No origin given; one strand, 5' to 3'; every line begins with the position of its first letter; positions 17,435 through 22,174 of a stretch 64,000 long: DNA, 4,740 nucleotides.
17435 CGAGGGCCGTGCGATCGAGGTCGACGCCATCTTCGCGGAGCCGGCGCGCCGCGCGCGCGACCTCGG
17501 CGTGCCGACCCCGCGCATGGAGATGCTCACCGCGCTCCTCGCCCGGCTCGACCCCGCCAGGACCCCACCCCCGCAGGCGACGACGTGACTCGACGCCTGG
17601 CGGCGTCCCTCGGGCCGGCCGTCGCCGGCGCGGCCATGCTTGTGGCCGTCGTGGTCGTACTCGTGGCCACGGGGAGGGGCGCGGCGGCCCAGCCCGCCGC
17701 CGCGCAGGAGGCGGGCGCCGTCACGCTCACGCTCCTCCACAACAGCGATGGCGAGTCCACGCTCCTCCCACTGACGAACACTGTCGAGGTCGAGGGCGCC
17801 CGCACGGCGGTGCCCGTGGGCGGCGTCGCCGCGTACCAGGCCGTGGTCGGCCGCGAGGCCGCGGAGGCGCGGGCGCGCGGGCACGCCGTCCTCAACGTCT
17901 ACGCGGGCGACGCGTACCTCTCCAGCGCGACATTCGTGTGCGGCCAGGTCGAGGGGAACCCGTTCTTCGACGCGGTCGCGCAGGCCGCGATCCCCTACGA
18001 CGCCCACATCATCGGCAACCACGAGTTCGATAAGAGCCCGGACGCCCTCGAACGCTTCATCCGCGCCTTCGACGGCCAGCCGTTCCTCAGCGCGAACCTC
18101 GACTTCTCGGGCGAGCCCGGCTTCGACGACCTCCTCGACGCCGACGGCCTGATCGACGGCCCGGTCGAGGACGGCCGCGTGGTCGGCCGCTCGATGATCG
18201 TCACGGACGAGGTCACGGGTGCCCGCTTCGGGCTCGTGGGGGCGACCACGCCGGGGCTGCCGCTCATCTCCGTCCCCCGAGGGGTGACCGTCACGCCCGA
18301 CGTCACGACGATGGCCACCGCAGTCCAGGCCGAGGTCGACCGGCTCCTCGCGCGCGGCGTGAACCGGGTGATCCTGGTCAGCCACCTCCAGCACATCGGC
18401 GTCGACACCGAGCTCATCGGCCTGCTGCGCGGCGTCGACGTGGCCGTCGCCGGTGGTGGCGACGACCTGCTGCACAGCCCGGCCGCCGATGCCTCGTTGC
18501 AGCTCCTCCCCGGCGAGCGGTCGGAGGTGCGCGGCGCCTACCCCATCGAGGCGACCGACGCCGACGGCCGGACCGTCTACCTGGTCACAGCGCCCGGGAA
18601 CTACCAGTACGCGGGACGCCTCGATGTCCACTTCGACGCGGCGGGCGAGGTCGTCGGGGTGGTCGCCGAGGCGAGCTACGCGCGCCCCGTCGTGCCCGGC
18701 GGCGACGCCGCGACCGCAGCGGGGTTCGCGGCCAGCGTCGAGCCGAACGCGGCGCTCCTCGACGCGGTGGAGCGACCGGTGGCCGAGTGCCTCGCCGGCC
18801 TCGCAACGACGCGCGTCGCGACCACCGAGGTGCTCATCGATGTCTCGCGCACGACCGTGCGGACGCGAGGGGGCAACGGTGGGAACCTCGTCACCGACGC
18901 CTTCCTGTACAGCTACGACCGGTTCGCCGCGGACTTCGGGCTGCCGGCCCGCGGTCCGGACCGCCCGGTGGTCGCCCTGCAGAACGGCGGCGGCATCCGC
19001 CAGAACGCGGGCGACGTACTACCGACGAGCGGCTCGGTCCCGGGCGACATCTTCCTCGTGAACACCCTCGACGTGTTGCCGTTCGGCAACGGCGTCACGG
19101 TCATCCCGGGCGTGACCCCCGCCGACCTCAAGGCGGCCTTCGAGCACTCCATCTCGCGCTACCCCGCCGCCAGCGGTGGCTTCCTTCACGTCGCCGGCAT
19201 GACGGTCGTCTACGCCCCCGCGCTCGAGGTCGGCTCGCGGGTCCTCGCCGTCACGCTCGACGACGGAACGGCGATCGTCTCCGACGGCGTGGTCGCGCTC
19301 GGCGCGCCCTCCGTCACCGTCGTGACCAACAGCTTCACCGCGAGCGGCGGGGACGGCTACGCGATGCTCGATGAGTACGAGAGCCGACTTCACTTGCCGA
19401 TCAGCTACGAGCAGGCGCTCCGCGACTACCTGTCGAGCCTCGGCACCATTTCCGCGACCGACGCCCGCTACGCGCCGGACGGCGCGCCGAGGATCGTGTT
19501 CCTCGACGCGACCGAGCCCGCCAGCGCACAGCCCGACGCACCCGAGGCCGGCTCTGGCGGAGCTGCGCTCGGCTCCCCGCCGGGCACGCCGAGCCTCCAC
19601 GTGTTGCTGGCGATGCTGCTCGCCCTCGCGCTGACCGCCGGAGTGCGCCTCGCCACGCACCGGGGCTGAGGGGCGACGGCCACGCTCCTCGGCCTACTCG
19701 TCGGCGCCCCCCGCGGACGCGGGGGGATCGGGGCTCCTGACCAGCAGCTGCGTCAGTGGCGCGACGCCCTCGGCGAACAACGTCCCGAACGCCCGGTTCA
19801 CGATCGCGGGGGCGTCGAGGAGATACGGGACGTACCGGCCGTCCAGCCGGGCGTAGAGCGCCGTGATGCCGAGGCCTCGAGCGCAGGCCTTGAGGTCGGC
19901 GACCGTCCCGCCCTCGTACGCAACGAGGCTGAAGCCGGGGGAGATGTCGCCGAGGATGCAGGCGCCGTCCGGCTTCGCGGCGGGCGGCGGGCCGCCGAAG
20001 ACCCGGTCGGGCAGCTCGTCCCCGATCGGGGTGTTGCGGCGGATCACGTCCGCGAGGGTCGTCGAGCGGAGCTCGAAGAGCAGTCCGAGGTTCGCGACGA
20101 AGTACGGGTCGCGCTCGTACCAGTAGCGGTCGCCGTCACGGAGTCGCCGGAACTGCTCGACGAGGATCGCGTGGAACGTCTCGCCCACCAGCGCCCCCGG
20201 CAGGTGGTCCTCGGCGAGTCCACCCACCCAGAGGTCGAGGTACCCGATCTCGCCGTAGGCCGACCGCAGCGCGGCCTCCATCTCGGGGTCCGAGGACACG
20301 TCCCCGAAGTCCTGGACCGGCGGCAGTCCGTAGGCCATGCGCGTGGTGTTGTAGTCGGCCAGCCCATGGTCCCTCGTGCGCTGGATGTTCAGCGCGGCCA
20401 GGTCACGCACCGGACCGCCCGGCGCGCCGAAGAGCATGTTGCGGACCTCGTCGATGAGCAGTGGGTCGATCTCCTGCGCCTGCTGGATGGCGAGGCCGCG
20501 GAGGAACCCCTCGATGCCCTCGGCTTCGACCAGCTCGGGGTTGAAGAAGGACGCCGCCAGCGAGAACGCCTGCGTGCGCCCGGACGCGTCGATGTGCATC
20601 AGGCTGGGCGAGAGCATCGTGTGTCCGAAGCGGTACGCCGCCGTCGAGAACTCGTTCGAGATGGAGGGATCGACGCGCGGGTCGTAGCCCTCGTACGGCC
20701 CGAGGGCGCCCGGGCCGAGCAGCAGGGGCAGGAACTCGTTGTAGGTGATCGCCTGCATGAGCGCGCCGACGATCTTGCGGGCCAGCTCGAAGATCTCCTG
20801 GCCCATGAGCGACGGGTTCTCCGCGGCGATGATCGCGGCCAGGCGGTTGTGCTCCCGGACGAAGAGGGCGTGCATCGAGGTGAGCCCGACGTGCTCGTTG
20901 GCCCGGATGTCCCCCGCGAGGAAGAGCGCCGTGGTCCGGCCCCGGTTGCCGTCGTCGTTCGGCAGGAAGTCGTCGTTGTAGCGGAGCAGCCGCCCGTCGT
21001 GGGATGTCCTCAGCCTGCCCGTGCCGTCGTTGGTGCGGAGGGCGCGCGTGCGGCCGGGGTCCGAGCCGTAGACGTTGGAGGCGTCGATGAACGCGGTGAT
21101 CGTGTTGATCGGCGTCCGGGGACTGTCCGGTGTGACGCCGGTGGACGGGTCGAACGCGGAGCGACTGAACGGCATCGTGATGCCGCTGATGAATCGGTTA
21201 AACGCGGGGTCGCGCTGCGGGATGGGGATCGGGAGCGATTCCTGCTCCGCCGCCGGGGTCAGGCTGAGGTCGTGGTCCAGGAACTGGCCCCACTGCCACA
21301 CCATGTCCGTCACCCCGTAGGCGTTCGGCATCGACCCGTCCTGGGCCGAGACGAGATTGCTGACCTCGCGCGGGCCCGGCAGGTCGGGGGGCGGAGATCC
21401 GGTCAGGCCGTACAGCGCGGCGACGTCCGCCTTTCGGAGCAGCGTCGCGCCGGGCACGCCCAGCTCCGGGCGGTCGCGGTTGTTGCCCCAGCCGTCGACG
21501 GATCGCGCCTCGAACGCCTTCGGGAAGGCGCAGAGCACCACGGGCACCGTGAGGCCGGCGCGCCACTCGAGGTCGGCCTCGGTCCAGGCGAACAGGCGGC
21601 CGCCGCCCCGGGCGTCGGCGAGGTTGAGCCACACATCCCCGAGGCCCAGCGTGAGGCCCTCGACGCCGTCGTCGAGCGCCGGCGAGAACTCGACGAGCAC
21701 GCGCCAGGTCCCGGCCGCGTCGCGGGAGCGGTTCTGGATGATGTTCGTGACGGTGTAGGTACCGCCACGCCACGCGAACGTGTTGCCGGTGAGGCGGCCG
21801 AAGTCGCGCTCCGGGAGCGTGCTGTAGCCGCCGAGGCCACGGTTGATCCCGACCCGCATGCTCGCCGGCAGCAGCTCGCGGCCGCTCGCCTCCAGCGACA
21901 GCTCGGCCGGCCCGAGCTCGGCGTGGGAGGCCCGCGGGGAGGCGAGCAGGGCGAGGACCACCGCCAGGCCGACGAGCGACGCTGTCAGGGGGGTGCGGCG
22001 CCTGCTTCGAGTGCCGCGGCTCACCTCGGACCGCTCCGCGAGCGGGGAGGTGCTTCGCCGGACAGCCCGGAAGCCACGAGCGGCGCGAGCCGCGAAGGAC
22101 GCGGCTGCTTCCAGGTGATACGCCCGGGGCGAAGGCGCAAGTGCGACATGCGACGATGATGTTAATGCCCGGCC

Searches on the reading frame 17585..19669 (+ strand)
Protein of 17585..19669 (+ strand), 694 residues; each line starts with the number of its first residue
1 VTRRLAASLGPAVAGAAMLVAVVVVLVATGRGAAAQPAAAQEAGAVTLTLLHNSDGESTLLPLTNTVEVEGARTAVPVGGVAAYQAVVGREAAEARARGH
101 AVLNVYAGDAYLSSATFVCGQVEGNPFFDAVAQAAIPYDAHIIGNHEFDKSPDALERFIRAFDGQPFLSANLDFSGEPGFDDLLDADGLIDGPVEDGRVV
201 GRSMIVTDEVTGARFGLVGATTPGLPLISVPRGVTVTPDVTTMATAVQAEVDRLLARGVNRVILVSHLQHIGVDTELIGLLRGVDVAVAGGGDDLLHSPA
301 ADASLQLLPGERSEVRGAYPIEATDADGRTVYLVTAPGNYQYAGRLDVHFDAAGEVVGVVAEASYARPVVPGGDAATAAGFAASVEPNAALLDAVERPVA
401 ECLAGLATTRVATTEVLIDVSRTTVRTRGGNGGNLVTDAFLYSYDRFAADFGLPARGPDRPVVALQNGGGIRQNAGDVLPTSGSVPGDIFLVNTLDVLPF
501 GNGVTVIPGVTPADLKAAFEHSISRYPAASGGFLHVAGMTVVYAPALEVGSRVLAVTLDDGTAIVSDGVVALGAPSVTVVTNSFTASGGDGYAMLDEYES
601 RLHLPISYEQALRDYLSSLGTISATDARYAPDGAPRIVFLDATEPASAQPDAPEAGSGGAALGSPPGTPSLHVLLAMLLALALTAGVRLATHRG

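Call 45: search_protein_families(library=pfam, proteins=[window:17585-19669:+], max_evalue=0.001)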
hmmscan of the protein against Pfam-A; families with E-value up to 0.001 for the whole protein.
window:17585-19669:+ (694 aa): 1 family
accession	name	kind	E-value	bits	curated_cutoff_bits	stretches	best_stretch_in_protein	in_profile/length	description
PF02872.23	5_nucleotid_C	-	9e-21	75.1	23.6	1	411-597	2-158/158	5'-nucleotidase, C-terminal domain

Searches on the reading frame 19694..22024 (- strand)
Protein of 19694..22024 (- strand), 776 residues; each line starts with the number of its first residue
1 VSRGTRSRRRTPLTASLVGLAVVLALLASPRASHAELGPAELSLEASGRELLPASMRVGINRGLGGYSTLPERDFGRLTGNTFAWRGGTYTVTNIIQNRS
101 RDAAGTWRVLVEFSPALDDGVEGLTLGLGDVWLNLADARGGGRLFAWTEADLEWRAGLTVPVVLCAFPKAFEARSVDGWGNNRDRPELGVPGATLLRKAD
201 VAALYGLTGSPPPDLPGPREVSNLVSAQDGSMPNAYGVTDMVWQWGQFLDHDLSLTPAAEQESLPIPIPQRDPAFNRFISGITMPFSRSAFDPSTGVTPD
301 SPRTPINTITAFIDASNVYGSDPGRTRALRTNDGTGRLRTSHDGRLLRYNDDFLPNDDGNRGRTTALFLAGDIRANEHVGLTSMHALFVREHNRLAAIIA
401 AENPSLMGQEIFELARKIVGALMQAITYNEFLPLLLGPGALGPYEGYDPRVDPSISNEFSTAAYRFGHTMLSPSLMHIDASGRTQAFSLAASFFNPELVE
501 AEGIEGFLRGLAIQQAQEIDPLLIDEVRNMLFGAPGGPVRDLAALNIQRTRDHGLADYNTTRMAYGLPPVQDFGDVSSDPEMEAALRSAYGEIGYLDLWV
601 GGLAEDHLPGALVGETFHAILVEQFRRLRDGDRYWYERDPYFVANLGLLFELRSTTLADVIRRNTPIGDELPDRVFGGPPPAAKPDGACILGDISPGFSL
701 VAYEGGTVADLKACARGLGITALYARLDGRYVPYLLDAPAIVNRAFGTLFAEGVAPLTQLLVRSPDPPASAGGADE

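Call 11: search_protein_families(library=ncbifam, proteins=[window:19694-22024:-], max_evalue=1)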
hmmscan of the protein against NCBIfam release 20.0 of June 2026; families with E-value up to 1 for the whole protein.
window:19694-22024:- (776 aa): 0 families

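Call 12: search_protein_families(library=pfam, proteins=[window:19694-22024:-], max_evalue=0.1)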
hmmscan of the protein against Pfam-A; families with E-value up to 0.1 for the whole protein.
window:19694-22024:- (776 aa): 1 family
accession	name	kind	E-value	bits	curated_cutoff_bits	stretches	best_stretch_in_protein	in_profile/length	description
PF03098.20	An_peroxidase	-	3.5e-147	491.6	25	1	174-676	2-530/530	Animal haem peroxidase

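Call 75: find_encoding_contigs(protein=window:19694-22024:-, flank=1000, max_places=4)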
Protein window:19694-22024:- (776 aa): 2 contigs read that carry it; 1 place shown.
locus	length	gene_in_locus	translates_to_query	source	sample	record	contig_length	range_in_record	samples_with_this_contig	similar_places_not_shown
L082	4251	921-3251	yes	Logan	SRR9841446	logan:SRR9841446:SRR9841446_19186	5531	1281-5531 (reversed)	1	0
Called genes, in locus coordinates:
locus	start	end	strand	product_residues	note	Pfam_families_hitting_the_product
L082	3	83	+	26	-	?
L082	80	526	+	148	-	PF10604:Polyketide_cyc2, PF06240:COXG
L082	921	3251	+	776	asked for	PF03098:An_peroxidase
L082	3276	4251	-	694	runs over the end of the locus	PF02872:5_nucleotid_C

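Call 76: find_homologous_proteins(query=window:19694-22024:-, max_evalue=1e-30)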
Query window:19694-22024:- (776 aa): 4661 proteins with E <= 1e-30 among 8000 candidates; the best 120 are listed.
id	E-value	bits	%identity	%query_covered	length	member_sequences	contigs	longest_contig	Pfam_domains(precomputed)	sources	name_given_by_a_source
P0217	0.0e+0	1340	87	86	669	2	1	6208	PF03098.21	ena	-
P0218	0.0e+0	1193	96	70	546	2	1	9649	PF03098.21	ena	-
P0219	0.0e+0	1160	69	95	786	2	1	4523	PF03098.21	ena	-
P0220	0.0e+0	1125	67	97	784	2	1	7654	PF03098.21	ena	-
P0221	0.0e+0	1078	66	96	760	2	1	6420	PF03098.21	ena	-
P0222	1.1e-295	1001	72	81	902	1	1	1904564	PF03098.21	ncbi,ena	-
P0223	3.8e-294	996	60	93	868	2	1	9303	PF03098.21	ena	-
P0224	2.6e-287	973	66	88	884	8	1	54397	PF03098.21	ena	-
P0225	1.7e-281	954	62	85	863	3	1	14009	PF03098.21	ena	-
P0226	4.1e-279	946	64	87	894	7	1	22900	PF03098.21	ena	-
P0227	1.1e-278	945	64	88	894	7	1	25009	PF03098.21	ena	-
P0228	1.9e-278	944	62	84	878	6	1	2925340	PF03098.21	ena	-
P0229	1.0e-270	919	65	82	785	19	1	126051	PF03098.21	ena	-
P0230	6.5e-270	916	59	93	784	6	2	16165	PF03098.21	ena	-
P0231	7.5e-269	912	61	88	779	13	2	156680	PF03098.21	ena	-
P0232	2.7e-266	904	61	88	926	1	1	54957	PF03098.21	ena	-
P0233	2.8e-266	904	63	85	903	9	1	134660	PF03098.21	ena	-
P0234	3.7e-266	903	65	82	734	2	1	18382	PF03098.21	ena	-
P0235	1.9e-265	901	62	85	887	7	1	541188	PF03098.21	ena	-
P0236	6.3e-265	899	63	84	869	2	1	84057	PF03098.21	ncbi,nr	ncbi:MAG: hypothetical protein OXI18_05005 [bacterium]|nr:hypothetical protein [bacterium]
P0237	3.4e-264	897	95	53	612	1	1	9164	PF03098.21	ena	-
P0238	6.6e-264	896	61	87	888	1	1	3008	PF03098.21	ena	-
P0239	1.3e-262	892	60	90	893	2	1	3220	PF03098.21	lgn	-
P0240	2.3e-262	891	63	86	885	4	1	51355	PF03098.21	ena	-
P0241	1.0e-261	889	65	82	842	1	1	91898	PF03098.21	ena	-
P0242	2.1e-261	888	65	81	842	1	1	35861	PF03098.21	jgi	jgi:hypothetical protein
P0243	2.7e-261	887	63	84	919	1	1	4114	PF03098.21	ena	-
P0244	9.6e-261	886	60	89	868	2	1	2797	PF03098.21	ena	-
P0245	1.9e-260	885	62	86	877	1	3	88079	PF03098.21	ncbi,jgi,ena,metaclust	metaclust:\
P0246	3.6e-260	884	61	87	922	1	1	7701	PF03098.21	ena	-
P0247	4.1e-260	883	61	87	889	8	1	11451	PF03098.21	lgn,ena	-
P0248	4.3e-259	880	63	83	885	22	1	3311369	PF03098.21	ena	-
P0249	4.9e-258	877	64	81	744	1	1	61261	PF17963.8,PF17892.8,PF17803.8,PF03098.21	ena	-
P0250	1.6e-254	865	62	83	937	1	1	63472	PF03098.21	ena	-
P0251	1.0e-253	862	61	85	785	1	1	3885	PF03098.21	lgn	-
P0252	9.5e-253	859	61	87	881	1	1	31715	PF03098.21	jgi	-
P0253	3.0e-250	851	59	89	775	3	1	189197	PF03098.21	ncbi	-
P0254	2.5e-248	845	60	87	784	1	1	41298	PF03098.21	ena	-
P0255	4.7e-247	840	58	94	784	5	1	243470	PF03098.21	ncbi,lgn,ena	-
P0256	1.2e-246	839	57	90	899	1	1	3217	PF03098.21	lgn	-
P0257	1.7e-246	838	60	84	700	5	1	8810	PF03098.21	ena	-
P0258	3.2e-246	838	57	91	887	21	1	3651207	PF03098.21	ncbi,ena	-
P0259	3.5e-244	831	59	83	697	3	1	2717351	PF03098.21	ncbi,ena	-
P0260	2.6e-243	828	58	83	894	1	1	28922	PF03098.21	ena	-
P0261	2.8e-243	828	60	82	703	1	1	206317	PF03098.21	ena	-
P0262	1.1e-240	819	58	84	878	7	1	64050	PF03098.21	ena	-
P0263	1.1e-238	813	56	88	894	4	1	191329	PF03098.21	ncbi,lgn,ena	-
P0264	3.2e-237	808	57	87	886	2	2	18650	PF03098.21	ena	-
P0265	1.3e-236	806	57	86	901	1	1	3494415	PF03098.21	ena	-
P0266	1.7e-236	805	57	86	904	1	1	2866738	PF03098.21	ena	-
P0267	5.3e-236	804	57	86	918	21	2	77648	PF03098.21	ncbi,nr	ncbi:MAG: hypothetical protein F4038_09420 [Chloroflexi bacterium]|nr:hypothetical protein [Chlorofl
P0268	8.9e-236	803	59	83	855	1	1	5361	PF03098.21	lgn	-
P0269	1.3e-235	802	56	87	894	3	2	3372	PF03098.21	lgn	-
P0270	1.5e-235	802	57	87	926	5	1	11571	PF03098.21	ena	-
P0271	1.9e-235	802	53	96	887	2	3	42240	PF03098.21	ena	-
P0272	2.1e-235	802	56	86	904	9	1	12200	PF03098.21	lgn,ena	-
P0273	2.5e-235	802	57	86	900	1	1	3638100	PF03098.21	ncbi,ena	-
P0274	2.8e-235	801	49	60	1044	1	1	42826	PF03098.21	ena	-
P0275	4.2e-235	801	58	83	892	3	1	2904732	PF03098.21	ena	-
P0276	6.3e-234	797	59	82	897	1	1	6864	PF03098.21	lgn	-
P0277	3.6e-232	791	57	85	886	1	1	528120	PF03098.21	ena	-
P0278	1.0e-231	790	57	86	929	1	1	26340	PF03098.21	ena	-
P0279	6.4e-231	787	44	65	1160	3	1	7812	PF18962.8,PF03098.21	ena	-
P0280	9.4e-231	786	54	89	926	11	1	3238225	PF03098.21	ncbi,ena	-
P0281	2.4e-230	785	59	80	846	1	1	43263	PF03098.21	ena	-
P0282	4.9e-229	781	56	87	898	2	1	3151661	PF03098.21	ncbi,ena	-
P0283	1.6e-227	776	58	80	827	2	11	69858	PF03098.21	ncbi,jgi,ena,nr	ncbi:MAG: peroxidase [Chloroflexi bacterium]|nr:peroxidase [Chloroflexota bacterium]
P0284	1.9e-227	775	42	67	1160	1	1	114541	PF18962.8,PF03098.21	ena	-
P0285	2.0e-227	775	55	87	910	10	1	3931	PF03098.21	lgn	-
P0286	3.5e-225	768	64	73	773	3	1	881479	PF03098.21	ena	-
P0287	5.1e-225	767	44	65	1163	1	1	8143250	PF18962.8,PF03098.21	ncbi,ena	-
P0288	1.0e-224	766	43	65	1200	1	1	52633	PF18962.8,PF03098.21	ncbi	-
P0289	1.8e-224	766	56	83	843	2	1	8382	PF03098.21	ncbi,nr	ncbi:MAG: peroxidase [Chloroflexi bacterium]|nr:peroxidase [Chloroflexota bacterium]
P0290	4.4e-224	764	55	87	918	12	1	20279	PF03098.21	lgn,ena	-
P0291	1.6e-223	762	42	65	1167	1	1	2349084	PF18962.8,PF03098.21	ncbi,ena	-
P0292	1.5e-222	759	43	67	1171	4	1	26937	PF18962.8,PF03098.21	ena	-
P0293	3.8e-220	751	43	63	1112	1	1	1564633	PF18962.8,PF03098.21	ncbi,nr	ncbi:MAG: T9SS type A sorting domain-containing protein [Saprospiraceae bacterium]|nr:T9SS type A so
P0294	4.0e-220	751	40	68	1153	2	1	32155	PF18962.8,PF03098.21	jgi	jgi:hypothetical protein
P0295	6.4e-218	744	42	66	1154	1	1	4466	PF18962.8,PF03098.21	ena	-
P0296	2.6e-217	742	41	67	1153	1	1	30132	PF18962.8,PF03098.21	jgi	jgi:hypothetical protein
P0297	7.3e-217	740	42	66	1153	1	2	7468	PF18962.8,PF03098.21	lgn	-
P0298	3.1e-216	738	57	82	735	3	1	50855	PF03098.21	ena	-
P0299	1.3e-215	736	40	66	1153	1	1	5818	PF18962.8,PF03098.21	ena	-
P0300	2.5e-215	735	56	81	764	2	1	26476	PF03098.21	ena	-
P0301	1.8e-214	733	40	65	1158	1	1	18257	PF18962.8,PF03098.21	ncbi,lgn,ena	-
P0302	1.8e-214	733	40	65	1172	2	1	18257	PF18962.8,PF03098.21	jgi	-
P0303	2.1e-214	732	39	73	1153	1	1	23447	PF18962.8,PF03098.21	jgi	jgi:hypothetical protein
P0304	4.9e-214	731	41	65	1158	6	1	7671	PF18962.8,PF03098.21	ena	-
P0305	1.5e-212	726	56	81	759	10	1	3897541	PF03098.21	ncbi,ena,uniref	ncbi:peroxidase family protein [Candidatus Poriferisodalis sp.]|uniref:peroxidase family protein n=1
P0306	1.6e-212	726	44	64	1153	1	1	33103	PF03098.21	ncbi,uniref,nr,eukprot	ncbi:Peroxidasin homolog [Seminavis robusta]|uniref:Peroxidasin homolog n=1 Tax=Seminavis robusta Ta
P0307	2.7e-212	725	40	65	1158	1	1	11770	PF18962.8,PF03098.21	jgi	-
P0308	3.2e-212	725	61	72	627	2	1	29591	PF03098.21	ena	-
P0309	3.0e-210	719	41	65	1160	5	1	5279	PF03098.21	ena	-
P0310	5.6e-210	718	53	83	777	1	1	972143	PF03098.21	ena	-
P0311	3.5e-209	715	40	66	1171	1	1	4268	PF18962.8,PF03098.21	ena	-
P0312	7.1e-209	714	40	68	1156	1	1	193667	PF18962.8,PF03098.21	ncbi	-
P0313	4.1e-208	712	55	81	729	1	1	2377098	PF03098.21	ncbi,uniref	ncbi:peroxidase family protein [Candidatus Poriferisodalis sp.]|uniref:peroxidase family protein n=1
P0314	5.4e-208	711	53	82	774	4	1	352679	PF03098.21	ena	-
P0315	9.9e-207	707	53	84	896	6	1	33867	PF00395.26,PF03098.21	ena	-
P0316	1.2e-206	707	52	84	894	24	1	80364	PF00395.26,PF03098.21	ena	-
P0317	1.5e-206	706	67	61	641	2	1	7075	PF03098.21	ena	-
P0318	3.3e-206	705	54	80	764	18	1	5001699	PF03098.21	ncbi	-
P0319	4.1e-206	705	50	88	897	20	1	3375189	PF00395.26,PF03098.21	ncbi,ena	-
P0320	4.3e-206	705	56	77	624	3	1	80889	PF03098.21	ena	-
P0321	8.6e-206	704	55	83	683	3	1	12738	PF03098.21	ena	-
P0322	1.1e-205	704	39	66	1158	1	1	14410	PF18962.8,PF03098.21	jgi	-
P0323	1.2e-205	703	55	77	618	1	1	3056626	PF03098.21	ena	-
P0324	3.1e-205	702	56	77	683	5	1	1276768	PF03098.21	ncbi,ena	-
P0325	4.5e-205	701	39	64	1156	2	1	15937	PF18962.8,PF03098.21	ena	-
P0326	7.4e-205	701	54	83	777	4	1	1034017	PF03160.21,PF03098.21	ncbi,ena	-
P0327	1.1e-204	700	56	77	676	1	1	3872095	PF03098.21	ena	-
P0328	1.2e-204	700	55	77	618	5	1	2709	PF03098.21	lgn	-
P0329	1.7e-204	700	56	77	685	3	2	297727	PF03098.21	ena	-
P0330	3.3e-204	699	54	80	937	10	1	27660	PF00395.26,PF03098.21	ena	-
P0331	6.8e-204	698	53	80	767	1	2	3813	PF03098.21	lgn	-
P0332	2.6e-203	696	53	83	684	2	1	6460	PF03098.21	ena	-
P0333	5.0e-203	695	38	65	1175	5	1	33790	PF18962.8,PF03098.21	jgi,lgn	-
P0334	6.0e-203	694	39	65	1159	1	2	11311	PF18962.8,PF03098.21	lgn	-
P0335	9.2e-203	694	55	78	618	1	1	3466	PF03098.21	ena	-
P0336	1.0e-202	694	62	68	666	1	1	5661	PF03098.21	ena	-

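Call 78: search_protein_families(library=pfam, proteins=[P0315, P0319, P0293, P0287, P0267, P0222, P0305, P0326, P0249], max_evalue=0.001)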
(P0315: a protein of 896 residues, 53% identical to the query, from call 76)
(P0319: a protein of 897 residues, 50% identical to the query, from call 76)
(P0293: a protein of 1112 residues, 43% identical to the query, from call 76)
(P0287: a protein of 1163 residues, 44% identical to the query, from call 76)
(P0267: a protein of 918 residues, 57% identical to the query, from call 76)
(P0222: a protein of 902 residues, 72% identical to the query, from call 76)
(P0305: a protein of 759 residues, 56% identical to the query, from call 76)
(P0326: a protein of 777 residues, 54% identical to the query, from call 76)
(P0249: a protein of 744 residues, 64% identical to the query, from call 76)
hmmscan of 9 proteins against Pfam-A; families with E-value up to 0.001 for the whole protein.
P0315 (896 aa): 2 families
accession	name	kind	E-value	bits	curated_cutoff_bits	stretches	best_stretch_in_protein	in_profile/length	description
PF03098.20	An_peroxidase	-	1.4e-154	516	25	1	183-685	2-530/530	Animal haem peroxidase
PF00395.25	SLH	-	1.7e-16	60.3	20.8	1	828-871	1-44/44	S-layer homology domain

P0319 (897 aa): 2 families
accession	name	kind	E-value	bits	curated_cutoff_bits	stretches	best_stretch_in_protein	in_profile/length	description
PF03098.20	An_peroxidase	-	2.6e-154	515.1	25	1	186-686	2-530/530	Animal haem peroxidase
PF00395.25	SLH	-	5e-15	55.6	20.8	2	829-872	1-44/44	S-layer homology domain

P0293 (1112 aa): 2 families
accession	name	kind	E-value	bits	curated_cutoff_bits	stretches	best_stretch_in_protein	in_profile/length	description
PF03098.20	An_peroxidase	-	2.4e-294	977.3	25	2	501-1011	2-530/530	Animal haem peroxidase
PF18962.6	Por_Secre_tail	-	1.4e-08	35.3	27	1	1032-1103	1-67/75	Secretion system C-terminal sorting domain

P0287 (1163 aa): 2 families
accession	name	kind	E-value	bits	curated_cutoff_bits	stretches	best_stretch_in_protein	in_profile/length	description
PF03098.20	An_peroxidase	-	1.3e-298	991.3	25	2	552-1062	2-530/530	Animal haem peroxidase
PF18962.6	Por_Secre_tail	-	1.3e-06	29.1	27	1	1082-1153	1-67/75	Secretion system C-terminal sorting domain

P0267 (918 aa): 1 family
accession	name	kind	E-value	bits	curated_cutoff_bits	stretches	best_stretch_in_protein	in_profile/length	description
PF03098.20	An_peroxidase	-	7.2e-158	526.9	25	1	197-700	2-530/530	Animal haem peroxidase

P0222 (902 aa): 1 family
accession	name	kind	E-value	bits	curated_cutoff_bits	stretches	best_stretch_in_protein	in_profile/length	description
PF03098.20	An_peroxidase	-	3.4e-149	498.3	25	1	120-623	2-530/530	Animal haem peroxidase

P0305 (759 aa): 1 family
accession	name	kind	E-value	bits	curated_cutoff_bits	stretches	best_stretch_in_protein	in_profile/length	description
PF03098.20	An_peroxidase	-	2.7e-157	525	25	1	183-685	1-530/530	Animal haem peroxidase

P0326 (777 aa): 2 families
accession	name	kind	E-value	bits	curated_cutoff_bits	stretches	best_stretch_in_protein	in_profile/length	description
PF03098.20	An_peroxidase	-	4.6e-154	514.3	25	1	269-770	2-530/530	Animal haem peroxidase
PF03160.20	Calx-beta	-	2e-05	25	27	1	37-110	6-81/119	Calx-beta domain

P0249 (744 aa): 4 families
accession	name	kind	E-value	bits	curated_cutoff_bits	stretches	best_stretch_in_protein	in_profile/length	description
PF03098.20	An_peroxidase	-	2.9e-155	518.3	25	1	119-621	1-530/530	Animal haem peroxidase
PF17803.7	Cadherin_4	-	1.8e-12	48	25.1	1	628-693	5-71/71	Bacterial cadherin-like domain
PF17963.7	Big_9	-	1.4e-07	32.8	23.6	1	634-701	1-66/89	Bacterial Ig domain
PF17892.7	Cadherin_5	-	2.2e-06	27.9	26.5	1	633-694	1-66/98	Cadherin-like domain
